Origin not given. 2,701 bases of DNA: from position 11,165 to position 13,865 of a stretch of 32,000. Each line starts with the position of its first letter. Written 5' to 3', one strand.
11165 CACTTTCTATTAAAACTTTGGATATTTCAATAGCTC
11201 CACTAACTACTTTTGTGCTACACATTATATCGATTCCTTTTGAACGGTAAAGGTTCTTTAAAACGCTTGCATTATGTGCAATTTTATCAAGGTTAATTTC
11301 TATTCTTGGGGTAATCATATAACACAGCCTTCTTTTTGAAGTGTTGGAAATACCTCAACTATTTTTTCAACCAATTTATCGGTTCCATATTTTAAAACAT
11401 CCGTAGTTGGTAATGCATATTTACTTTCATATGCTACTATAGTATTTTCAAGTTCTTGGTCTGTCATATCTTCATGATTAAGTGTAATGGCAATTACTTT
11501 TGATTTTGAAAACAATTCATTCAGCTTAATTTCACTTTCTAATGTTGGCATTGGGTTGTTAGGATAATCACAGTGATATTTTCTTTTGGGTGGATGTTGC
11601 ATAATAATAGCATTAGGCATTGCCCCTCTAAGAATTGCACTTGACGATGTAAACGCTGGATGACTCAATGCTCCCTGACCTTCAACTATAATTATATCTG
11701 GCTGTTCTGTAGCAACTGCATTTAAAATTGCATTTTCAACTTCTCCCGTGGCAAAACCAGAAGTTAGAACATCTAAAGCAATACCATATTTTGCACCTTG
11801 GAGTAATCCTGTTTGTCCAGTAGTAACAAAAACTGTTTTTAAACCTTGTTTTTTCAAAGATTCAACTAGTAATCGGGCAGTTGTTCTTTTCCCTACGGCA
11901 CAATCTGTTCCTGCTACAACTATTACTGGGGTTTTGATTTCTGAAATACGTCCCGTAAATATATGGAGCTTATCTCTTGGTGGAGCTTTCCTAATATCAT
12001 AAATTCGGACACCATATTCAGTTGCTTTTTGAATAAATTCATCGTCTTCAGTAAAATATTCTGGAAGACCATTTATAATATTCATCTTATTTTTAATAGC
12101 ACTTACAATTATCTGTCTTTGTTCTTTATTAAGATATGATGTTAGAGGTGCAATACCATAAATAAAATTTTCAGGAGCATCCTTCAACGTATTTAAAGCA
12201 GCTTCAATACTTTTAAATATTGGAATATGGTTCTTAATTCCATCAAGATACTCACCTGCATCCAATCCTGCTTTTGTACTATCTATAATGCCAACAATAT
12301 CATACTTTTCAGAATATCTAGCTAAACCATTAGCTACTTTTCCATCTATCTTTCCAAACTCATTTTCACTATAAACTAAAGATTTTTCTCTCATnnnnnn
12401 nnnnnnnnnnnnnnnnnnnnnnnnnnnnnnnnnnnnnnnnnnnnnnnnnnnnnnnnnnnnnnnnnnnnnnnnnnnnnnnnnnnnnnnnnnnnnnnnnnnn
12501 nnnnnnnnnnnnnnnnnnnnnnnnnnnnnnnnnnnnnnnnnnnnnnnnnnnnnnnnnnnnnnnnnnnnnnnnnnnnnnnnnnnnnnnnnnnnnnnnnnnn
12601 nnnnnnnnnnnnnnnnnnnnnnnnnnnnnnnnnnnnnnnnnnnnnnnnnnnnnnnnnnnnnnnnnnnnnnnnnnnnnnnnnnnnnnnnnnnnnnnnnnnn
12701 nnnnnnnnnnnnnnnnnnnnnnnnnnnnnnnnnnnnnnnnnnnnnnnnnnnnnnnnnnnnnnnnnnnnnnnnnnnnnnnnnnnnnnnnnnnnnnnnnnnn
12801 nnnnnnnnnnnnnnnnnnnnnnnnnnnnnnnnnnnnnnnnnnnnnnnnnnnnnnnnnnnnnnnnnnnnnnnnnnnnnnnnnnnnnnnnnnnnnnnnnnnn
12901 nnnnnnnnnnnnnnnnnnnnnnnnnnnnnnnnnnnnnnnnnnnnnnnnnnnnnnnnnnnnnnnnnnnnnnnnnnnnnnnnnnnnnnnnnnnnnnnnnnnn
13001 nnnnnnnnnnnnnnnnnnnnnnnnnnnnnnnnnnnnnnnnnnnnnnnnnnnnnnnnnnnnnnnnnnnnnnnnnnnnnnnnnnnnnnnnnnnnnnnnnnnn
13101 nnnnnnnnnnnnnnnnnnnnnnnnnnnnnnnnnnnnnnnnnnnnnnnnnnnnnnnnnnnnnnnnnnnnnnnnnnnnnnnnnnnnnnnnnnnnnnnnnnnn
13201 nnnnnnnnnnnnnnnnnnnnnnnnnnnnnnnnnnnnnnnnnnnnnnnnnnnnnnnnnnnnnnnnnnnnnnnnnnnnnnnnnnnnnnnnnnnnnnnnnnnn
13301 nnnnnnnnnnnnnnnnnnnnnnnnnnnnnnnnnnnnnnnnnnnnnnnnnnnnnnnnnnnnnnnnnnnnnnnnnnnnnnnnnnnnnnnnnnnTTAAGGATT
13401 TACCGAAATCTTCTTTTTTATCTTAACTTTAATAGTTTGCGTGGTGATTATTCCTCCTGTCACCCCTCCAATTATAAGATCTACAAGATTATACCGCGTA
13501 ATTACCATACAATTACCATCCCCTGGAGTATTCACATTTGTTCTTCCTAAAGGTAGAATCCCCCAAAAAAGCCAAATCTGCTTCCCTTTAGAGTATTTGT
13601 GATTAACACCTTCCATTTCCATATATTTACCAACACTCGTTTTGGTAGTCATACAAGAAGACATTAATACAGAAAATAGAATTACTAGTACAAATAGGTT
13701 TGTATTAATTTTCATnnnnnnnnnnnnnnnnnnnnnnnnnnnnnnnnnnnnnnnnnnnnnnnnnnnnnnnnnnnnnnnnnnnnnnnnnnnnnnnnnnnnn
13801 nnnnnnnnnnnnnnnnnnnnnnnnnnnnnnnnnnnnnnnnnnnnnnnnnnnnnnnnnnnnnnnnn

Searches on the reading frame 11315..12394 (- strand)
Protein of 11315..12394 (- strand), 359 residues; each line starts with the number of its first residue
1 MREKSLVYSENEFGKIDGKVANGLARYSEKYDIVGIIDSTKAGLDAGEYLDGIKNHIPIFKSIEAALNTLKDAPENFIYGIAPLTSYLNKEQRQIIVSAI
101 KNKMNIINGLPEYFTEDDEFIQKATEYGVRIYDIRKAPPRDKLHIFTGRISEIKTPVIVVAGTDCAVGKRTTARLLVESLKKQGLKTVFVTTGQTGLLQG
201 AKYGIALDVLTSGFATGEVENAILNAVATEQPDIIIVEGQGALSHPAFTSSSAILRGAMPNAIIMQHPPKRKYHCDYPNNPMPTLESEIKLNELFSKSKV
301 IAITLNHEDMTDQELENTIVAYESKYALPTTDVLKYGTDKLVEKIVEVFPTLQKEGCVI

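Call 7: search_protein_families(library=pfam, proteins=[window:11315-12394:-], max_evalue=0.01)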
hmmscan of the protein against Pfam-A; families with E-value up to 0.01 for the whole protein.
window:11315-12394:- (359 aa): 2 families
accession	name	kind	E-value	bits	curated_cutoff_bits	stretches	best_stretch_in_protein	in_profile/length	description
PF07755.17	DUF1611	-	9.8e-65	218.2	25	1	144-342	1-201/201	Domain of unknown function (DUF1611_C) P-loop domain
PF17396.8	DUF1611_N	-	2.4e-18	66.7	22.6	1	40-136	2-94/95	Domain of unknown function (DUF1611_N) Rossmann-like domain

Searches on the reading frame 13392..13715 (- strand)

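Call 8: search_protein_families(library=pfam, proteins=[window:13392-13715:-], max_evalue=0.01)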
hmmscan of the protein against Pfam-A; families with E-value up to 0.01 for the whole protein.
window:13392-13715:- (107 aa): 1 family
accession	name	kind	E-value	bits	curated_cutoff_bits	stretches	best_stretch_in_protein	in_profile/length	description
PF06291.16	Lambda_Bor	-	0.00018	22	25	1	26-98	4-74/75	Bor protein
